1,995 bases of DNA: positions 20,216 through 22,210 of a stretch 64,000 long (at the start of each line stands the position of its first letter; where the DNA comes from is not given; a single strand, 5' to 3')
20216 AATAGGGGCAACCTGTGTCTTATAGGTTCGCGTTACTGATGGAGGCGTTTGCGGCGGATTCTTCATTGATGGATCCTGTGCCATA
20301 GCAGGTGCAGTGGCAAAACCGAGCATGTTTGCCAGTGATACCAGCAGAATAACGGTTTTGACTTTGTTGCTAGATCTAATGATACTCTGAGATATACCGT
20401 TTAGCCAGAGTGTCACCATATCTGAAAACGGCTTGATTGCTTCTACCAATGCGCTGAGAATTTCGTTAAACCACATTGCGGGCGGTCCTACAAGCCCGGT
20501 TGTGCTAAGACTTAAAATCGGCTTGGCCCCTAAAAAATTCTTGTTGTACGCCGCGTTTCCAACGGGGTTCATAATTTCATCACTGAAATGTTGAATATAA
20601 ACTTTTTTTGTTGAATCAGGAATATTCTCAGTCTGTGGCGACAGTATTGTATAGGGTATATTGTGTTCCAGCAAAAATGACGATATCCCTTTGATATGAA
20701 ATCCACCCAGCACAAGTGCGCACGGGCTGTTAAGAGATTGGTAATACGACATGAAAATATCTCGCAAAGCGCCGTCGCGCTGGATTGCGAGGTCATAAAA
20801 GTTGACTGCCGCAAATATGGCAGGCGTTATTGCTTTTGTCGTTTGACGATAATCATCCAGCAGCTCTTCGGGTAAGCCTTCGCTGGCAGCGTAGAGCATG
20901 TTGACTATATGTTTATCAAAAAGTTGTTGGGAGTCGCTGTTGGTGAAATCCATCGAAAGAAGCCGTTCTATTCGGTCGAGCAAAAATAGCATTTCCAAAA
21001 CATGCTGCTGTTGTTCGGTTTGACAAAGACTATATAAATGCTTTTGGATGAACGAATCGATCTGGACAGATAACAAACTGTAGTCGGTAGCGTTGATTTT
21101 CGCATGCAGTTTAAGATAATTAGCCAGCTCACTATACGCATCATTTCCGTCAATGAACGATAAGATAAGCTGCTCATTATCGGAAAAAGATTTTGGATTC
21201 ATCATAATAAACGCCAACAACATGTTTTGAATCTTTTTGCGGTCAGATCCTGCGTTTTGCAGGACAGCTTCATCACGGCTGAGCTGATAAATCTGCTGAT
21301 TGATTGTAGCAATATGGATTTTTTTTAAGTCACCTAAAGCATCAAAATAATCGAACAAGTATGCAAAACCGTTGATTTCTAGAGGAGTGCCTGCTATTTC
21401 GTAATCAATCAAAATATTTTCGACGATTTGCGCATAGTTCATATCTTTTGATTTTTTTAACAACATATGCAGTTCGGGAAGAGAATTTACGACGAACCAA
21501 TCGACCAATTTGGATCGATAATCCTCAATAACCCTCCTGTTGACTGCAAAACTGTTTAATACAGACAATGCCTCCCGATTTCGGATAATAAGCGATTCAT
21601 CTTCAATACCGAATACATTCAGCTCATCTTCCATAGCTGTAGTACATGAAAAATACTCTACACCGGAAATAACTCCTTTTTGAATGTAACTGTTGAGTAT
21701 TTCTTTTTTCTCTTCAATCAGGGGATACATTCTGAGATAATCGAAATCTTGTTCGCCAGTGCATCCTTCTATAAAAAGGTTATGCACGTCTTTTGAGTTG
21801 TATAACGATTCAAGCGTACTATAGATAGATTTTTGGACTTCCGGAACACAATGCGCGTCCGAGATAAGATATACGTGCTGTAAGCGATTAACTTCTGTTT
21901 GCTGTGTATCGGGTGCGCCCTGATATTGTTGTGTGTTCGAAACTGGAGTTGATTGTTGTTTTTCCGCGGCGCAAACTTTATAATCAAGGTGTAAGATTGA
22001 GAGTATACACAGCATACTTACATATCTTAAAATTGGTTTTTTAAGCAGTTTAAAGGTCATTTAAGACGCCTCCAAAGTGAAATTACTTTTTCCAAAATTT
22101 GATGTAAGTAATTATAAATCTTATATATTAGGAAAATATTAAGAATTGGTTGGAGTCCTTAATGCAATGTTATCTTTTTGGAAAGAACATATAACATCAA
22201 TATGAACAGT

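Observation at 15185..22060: Second giant (2291 aa) protein: TraB/Tiki-like ectodomain fused to a complete ABC half-transporter module, embedded in the EPS locus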

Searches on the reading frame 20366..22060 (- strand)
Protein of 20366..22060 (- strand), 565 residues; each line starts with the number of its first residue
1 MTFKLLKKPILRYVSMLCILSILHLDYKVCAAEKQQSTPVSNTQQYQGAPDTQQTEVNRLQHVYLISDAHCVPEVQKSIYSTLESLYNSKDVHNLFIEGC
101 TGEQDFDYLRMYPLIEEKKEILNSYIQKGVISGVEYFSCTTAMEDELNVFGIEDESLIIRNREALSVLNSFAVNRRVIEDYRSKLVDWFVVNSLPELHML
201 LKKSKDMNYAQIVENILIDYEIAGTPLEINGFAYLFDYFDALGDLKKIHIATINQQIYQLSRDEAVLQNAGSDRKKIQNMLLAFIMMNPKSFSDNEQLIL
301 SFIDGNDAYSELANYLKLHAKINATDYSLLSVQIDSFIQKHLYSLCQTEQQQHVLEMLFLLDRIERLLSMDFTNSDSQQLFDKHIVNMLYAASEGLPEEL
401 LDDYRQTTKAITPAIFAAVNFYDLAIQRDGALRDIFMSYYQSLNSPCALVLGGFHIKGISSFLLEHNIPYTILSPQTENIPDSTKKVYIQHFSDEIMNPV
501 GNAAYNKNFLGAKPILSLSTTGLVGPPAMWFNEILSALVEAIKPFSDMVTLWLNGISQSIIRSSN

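Call 27: find_homologous_proteins(query=A2, max_evalue=0.001)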
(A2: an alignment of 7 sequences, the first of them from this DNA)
Query A2 (7 sequences) (565 aa, profile of the alignment): 1 proteins with E <= 0.001 among 7665 candidates.
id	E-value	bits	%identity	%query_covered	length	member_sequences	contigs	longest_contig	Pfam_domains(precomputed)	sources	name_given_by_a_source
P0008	4.8e-47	179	23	75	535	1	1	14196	-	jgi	jgi:hypothetical protein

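Call 42: search_protein_families(library=pfam, proteins=[P0008], max_evalue=0.01)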
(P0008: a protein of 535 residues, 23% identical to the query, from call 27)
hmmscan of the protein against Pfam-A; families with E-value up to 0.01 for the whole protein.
P0008 (535 aa): 0 families

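Call 47: search_protein_representatives(alignment_id=A2)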
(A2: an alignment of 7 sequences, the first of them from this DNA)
Query: 7 sequences, 566 profile positions. Proteins with E-value up to 0.001 (for the whole library): 8842; up to 1e-10: 7510; up to 1e-30: 3818. The best 150 are listed.
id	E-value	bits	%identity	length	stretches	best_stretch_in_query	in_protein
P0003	6.4e-263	889.8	-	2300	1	1-566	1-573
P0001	2.2e-253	858.3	-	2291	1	1-566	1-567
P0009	2.1e-169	581.0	-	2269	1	4-565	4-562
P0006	1.4e-142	492.6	-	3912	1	31-551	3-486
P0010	3.2e-126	438.5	-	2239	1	4-566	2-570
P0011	3.6e-126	438.3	-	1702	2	4-565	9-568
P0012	1.2e-96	340.9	-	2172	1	5-565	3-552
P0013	1.8e-96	340.3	-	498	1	55-526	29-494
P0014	3.2e-89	316.4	-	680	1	6-564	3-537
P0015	3.6e-89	316.2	-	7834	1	36-518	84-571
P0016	5.4e-88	312.3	-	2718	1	33-518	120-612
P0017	4.4e-87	309.3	-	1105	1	43-518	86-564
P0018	2.8e-86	306.6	-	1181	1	36-518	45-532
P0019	7.3e-86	305.3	-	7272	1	39-518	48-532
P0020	1.1e-85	304.7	-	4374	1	41-518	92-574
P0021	2.2e-85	303.7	-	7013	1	35-518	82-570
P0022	2.9e-85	303.3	-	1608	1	40-518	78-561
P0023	3.1e-85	303.2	-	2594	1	27-539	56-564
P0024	1.9e-84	300.6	-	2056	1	43-517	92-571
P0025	2.2e-84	300.4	-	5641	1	24-531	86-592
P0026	3.2e-84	299.8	-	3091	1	42-518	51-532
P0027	4.3e-84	299.4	-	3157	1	36-518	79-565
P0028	7.0e-84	298.7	-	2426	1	37-519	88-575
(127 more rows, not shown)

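Call 60: search_solved_structures(query=A6, max_evalue=10, show_alignments=3)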
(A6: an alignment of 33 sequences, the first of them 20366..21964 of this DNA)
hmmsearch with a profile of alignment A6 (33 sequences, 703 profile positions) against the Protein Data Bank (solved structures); distinct sequences matched with E-value up to 10: 8.
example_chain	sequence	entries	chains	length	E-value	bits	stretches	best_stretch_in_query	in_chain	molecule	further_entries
5tnc_A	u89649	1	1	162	0.012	17.4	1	170-234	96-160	TROPONIN-C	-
1jc2_A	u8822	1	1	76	0.012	17.4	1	171-234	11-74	TROPONIN C, SKELETAL MUSCLE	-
1tnw_A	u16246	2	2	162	0.016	16.9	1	172-234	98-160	TROPONIN C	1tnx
2w49_0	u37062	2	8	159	0.02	16.7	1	171-234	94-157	TROPONIN C, SKELETAL MUSCLE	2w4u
1ncx_A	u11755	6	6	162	0.021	16.6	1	172-234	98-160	TROPONIN C | Troponin C, skeletal muscle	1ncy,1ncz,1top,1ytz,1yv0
4tnc_A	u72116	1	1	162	0.022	16.5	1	172-234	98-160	TROPONIN C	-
5d43_A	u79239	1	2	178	0.07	14.9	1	188-314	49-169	Centrin-1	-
1tcf_A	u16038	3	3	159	0.54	11.9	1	170-234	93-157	TROPONIN C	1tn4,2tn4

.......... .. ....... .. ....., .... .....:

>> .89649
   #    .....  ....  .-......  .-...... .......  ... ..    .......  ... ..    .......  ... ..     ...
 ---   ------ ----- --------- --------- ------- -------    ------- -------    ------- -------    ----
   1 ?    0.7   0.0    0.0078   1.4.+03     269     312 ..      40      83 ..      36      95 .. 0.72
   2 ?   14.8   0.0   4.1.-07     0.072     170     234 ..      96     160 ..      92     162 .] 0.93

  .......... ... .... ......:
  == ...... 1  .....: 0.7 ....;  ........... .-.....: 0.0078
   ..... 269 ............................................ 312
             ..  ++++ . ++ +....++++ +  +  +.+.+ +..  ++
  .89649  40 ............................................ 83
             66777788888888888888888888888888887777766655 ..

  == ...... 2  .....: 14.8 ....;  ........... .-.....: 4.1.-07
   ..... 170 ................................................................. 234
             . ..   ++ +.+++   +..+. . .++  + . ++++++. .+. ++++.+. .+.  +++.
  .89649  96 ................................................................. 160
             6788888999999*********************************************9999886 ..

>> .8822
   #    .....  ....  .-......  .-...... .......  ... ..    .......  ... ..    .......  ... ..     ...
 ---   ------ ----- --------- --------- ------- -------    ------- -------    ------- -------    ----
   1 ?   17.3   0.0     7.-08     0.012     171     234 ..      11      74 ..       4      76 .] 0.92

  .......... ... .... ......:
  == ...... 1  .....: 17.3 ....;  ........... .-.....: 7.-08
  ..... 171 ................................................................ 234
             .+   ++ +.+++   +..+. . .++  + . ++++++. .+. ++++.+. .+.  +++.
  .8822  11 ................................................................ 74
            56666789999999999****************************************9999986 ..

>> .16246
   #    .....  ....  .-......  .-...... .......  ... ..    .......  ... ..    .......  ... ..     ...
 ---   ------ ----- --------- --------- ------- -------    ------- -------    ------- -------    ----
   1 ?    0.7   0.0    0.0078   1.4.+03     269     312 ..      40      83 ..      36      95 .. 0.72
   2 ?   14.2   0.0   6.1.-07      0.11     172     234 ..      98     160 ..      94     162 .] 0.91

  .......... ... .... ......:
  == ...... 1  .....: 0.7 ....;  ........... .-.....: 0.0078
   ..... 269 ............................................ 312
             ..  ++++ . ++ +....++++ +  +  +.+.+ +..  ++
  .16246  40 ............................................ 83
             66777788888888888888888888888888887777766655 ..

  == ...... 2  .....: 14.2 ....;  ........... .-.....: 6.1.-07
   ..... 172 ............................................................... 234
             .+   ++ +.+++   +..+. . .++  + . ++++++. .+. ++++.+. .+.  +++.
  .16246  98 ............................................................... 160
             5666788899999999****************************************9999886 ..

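Call 61: search_protein_families(library=pfam, alignment_id=A6, max_evalue=10)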
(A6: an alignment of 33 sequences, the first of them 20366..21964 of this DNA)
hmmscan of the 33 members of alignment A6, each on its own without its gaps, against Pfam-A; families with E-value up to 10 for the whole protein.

A. member 1, window:20366-21964:- (533 aa): 0 families

B. families by the number of members that match (of 33 scanned): 51 families (the first 25 are shown)
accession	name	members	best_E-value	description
PF23202.1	PAH_ZNF598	4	0.0017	ZNF598 PAH domain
PF08349.16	DUF1722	2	0.042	Protein of unknown function (DUF1722)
PF11459.13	AbiEi_3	1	0.00054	Transcriptional regulator, AbiEi antitoxin, Type IV TA system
PF12983.12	DUF3867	1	0.00085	Protein of unknown function (DUF3867)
PF24099.1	RBD_DGKtheta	1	0.0022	Diacylglycerol kinase theta, RNA-binding domain-like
PF11856.13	DUF3376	1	0.0095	Protein of unknown function (DUF3376)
PF10799.13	YliH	1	0.012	Biofilm formation protein (YliH/bssR)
PF04822.18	Takusan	1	0.012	Takusan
PF09787.14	Golgin_A5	1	0.015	Golgin subfamily A member 5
PF12641.12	Flavodoxin_3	1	0.015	Flavodoxin domain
PF21408.2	MTR4-like_stalk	1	0.021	Exosome RNA helicase MTR4-like, stalk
PF14377.11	UBM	1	0.023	Ubiquitin binding region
PF23353.1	BBS2_hp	1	0.024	BBS2 hairpin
PF24309.1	IMEF_Flp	1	0.025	IMEF cargo Flp protein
PF04513.17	Baculo_PEP_C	1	0.034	Baculovirus polyhedron envelope protein, PEP, C terminus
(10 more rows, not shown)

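Call 70: predict_structure(alignment_id=A6)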
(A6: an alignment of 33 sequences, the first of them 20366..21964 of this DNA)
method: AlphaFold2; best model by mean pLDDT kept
length: 533 residues; sequences in the alignment: 33
mean_pLDDT: 80.4   pTM: 0.75
mean pLDDT of the five models: 80.4, 79.9, 78.3, 76.2, 75.5
residues with pLDDT >= 90: 217; 70-90: 221; 50-70: 34; < 50: 61
segments of 3 or more residues with pLDDT < 50: 1-25, 451-478, 491-494
pLDDT, mean of each block of 10 residues (from residue 1): 28 33 56 82 89 95 91 90 95 88 94 93 89 87 91 94 88 75 80 77 86 87 91 87 84 60 77 92 88 73 87 93 93 86 77 85 94 95 93 93 95 94 88 92 63 38 30 41 70 64 93 94 76 44
secondary structure, 60 per line:
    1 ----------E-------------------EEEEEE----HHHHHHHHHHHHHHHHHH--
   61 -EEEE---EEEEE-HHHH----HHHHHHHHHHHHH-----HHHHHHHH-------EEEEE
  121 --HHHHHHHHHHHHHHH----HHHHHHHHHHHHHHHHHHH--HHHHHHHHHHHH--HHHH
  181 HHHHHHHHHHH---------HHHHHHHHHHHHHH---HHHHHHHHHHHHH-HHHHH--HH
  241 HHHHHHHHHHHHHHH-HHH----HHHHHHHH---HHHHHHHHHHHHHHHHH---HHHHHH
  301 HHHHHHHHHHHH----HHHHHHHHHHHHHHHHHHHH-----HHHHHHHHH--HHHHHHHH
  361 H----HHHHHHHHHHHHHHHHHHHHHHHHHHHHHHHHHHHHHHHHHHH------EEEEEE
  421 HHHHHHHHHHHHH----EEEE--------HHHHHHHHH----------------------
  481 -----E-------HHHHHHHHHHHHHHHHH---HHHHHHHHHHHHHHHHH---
elements in order: E31-36 H41-58 E62-65 E69-73 H75-78 H83-95 H101-108 E116-120 H123-137 H142-160 H163-174 H177-191 H201-214 H218-230 H232-236 H239-255 H264-271 H275-291 H295-312 H317-336 H342-350 H353-361 H366-408 E415-420 H421-433 E438-441 H450-458 H494-510 H514-530

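Call 72: fold_search(model_id=the predicted structure, library=pdb)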
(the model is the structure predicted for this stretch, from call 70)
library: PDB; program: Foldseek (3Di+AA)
matches with E <= 10: 268; with E <= 0.001: 0
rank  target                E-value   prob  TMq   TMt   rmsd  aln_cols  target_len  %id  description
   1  8f7n                  1.6e-01  0.30  0.14  0.18  29.6       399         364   11  Crystal structure of chemoreceptor McpZ ligand sensing domain (released 2023-07-05)
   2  4cej_A                3.4e-01  0.14  0.17  0.10  18.4       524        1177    8  Crystal structure of AddAB-DNA-ADPNP complex at 3 Angstrom resolution (released 2014-03-12)
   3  9e5c_5k               3.9e-01  0.16  0.13  0.03  53.0       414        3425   12  Cryo-EM structure of 96 nm repeat of microtubule doublet from T. brucei flagellum (released 2025-03-12)
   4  9y6s_6o               4.4e-01  0.18  0.16  0.03  53.8       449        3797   10  96-nm repeat of the Leishmania tarentolae doublet microtubule (released 2025-12-17)
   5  6h2f_E                4.4e-01  0.06  0.09  0.14  33.5       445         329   11  Structure of the pre-pore AhlB of the tripartite alpha-pore forming toxin, AHL, from Aeromonas hydrophila. (released 2019-07-10)
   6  5k2a                  4.4e-01  0.06  0.09  0.11  25.7       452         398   13  2.5 angstrom A2a adenosine receptor structure with sulfur SAD phasing using XFEL data (released 2016-09-21)
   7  6jzh                  4.6e-01  0.06  0.09  0.11  27.3       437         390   14  Structure of human A2A adenosine receptor in complex with ZM241385 obtained from SFX experiments under atmospheric press (released 2019-10-30)
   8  6h2f_C                5.5e-01  0.06  0.09  0.13  34.5       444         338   12  Structure of the pre-pore AhlB of the tripartite alpha-pore forming toxin, AHL, from Aeromonas hydrophila. (released 2019-07-10)
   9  7px4                  5.8e-01  0.07  0.10  0.13  26.8       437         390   13  Crystal structure of the adenosine A2A receptor (A2A-PSB1-bRIL) in complex with preladenant conjugate PSB-2113 (released 2022-03-02)
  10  6zzh_AAA              6.0e-01  0.06  0.09  0.12  25.4       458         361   10  Structure of soluble SmhB crystal form 2 of the tripartite alpha-pore forming toxin, Smh, from Serratia marcescens. (released 2021-03-31)
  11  5mbv_B                6.6e-01  0.10  0.15  0.08  22.2       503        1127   11  Cryo-EM structure of Lambda Phage protein GamS bound to RecBCD. (released 2017-01-11)
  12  5k2b                  6.6e-01  0.06  0.10  0.12  25.6       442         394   14  2.5 angstrom A2a adenosine receptor structure with MR phasing using XFEL data (released 2016-09-21)
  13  7n6g_3R               6.6e-01  0.05  0.07  0.10  39.2       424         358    9  C1 of central pair (released 2022-05-18)
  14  3zx6_A                6.9e-01  0.04  0.06  0.10  50.9       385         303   11  Structure of Hamp(AF1503)-Tsr fusion - Hamp (A291V) mutant (released 2012-02-29)
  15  3o1i_A                7.2e-01  0.15  0.13  0.21  37.3       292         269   11  Crystal Structure of the TorS sensor domain - TorT complex in the absence of ligand (released 2011-12-21)
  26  6xcs_A                1.1e+00  0.30  0.21  0.27  22.4       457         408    9  Erythromycin esterase mutant EreC H289N in its open conformation (released 2021-02-17)
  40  2rad_A                1.4e+00  0.21  0.19  0.24  24.2       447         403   10  Crystal structure of the succinoglycan biosynthesis protein. Northeast structural Genomics Consortium target BcR135 (released 2007-10-02)
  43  3b55                  1.4e+00  0.23  0.20  0.25  25.3       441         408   10  Crystal structure of the Q81BN2_BACCR protein from Bacillus cereus. NESG target BcR135 (released 2007-11-06)
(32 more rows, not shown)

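Call 91: list_cluster_members(proteins=[P0010, P0011, P0012, P0002, P0005, P0015, P0019, P0013, P0014, P0023])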
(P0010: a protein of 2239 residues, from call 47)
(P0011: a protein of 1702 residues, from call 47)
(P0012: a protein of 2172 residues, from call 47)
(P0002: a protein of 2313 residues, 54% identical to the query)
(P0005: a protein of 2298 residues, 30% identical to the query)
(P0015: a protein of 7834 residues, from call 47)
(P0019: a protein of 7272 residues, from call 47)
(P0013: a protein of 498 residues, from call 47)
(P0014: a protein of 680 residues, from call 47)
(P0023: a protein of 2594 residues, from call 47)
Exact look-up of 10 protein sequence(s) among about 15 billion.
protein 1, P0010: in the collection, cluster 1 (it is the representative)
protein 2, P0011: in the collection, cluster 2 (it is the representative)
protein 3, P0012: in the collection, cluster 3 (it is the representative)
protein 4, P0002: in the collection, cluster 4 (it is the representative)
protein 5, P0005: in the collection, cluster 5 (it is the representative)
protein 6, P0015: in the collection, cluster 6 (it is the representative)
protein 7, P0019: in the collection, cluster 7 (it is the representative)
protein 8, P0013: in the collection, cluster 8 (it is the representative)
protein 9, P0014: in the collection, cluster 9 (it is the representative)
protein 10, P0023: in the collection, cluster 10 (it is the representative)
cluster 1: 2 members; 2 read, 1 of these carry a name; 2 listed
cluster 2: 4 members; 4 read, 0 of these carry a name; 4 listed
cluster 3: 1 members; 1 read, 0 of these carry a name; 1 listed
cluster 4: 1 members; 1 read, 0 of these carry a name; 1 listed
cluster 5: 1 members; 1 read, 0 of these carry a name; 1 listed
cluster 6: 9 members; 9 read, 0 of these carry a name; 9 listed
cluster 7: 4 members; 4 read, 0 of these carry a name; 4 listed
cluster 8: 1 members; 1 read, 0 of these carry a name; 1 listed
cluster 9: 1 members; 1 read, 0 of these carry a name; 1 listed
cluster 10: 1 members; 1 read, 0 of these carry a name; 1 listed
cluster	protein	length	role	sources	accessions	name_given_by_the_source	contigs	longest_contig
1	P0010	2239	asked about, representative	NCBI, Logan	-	-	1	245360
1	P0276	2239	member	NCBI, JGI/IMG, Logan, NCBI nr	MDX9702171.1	MAG: ATP-binding cassette domain-containing protein [Candidatus Auribacterota bacterium] | ABC-type multidrug transport system ATPase subunit | ATP-binding cassette domain-containing protein [Candidatus Auribacterota bacterium]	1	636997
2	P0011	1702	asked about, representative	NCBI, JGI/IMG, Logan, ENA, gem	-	-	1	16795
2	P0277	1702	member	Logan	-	-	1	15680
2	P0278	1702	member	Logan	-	-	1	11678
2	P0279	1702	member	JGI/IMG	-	-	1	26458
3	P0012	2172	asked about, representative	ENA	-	-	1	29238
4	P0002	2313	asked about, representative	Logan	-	-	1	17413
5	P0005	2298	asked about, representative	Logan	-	-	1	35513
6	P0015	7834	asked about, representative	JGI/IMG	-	-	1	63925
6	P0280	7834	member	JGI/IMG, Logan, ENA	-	-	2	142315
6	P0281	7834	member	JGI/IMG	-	-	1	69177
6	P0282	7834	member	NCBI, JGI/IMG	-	-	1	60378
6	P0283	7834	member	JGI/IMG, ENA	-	-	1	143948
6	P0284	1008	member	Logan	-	-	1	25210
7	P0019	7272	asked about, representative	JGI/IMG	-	-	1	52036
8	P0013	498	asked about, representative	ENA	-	-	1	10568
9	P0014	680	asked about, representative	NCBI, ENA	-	-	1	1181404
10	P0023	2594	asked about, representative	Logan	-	-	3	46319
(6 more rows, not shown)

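Call 92: find_encoding_contigs(protein=P0010, flank=8000, max_places=2)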
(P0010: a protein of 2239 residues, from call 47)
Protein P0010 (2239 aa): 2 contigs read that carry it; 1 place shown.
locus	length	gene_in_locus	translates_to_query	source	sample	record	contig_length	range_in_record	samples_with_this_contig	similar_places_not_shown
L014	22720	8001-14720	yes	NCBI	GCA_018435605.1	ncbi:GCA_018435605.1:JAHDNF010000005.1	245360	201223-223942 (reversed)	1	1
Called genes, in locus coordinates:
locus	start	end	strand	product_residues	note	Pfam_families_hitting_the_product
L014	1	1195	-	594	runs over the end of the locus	PF16736:sCache_like (faint), PF00672:HAMP, PF00989:PAS, PF08448:PAS_4, PF13426:PAS_9 (weak), PF00512:HisKA, PF02518:HATPase_c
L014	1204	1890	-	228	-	PF00072:Response_reg, PF00486:Trans_reg_C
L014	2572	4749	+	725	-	PF00534:Glycos_transf_1, PF13692:Glyco_trans_1_4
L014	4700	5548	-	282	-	-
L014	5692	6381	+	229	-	PF00535:Glycos_transf_2, PF10111:Glyco_tranf_2_2, PF13641:Glyco_tranf_2_3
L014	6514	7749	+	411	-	-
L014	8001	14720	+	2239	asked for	PF00005:ABC_tran (faint)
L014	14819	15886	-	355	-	PF03054:tRNA_Me_trans, PF20259:tRNA_Me_trans_M, PF20258:tRNA_Me_trans_C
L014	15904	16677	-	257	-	PF01946:Thi4, PF00890:FAD_binding_2 (weak), PF01266:DAO (weak), PF01494:FAD_binding_3 (weak), PF03486:HI0933_like (weak), PF12831:FAD_oxidored, PF13450:NAD_binding_8 (weak)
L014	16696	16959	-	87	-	PF00381:PTS-HPr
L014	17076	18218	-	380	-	PF01053:Cys_Met_Meta_PP, PF00155:Aminotran_1_2 (faint)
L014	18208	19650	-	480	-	PF00291:PALP, PF00571:CBS (weak)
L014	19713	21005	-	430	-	PF01053:Cys_Met_Meta_PP, PF00155:Aminotran_1_2, PF00266:Aminotran_5 (weak), PF01041:DegT_DnrJ_EryC1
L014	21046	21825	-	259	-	PF11231:DUF3034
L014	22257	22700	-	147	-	PF02082:Rrf2, PF03444:WHD_HrcA (faint)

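Call 93: find_encoding_contigs(protein=P0012, flank=8000, max_places=2)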
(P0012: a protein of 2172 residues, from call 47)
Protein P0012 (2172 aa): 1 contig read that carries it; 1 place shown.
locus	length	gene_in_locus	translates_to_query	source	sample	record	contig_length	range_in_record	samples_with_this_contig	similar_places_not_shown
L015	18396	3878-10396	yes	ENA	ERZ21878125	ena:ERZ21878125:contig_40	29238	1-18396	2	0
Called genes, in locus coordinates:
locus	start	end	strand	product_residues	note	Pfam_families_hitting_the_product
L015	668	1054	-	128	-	PF00072:Response_reg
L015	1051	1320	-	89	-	PF02518:HATPase_c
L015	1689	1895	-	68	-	-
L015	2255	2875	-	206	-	-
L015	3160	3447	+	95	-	-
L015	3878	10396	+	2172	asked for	PF00005:ABC_tran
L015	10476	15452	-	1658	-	PF00069:Pkinase (weak)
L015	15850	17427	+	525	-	PF13231:PMT_2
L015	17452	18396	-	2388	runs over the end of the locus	PF18884:TSP3_bac (weak)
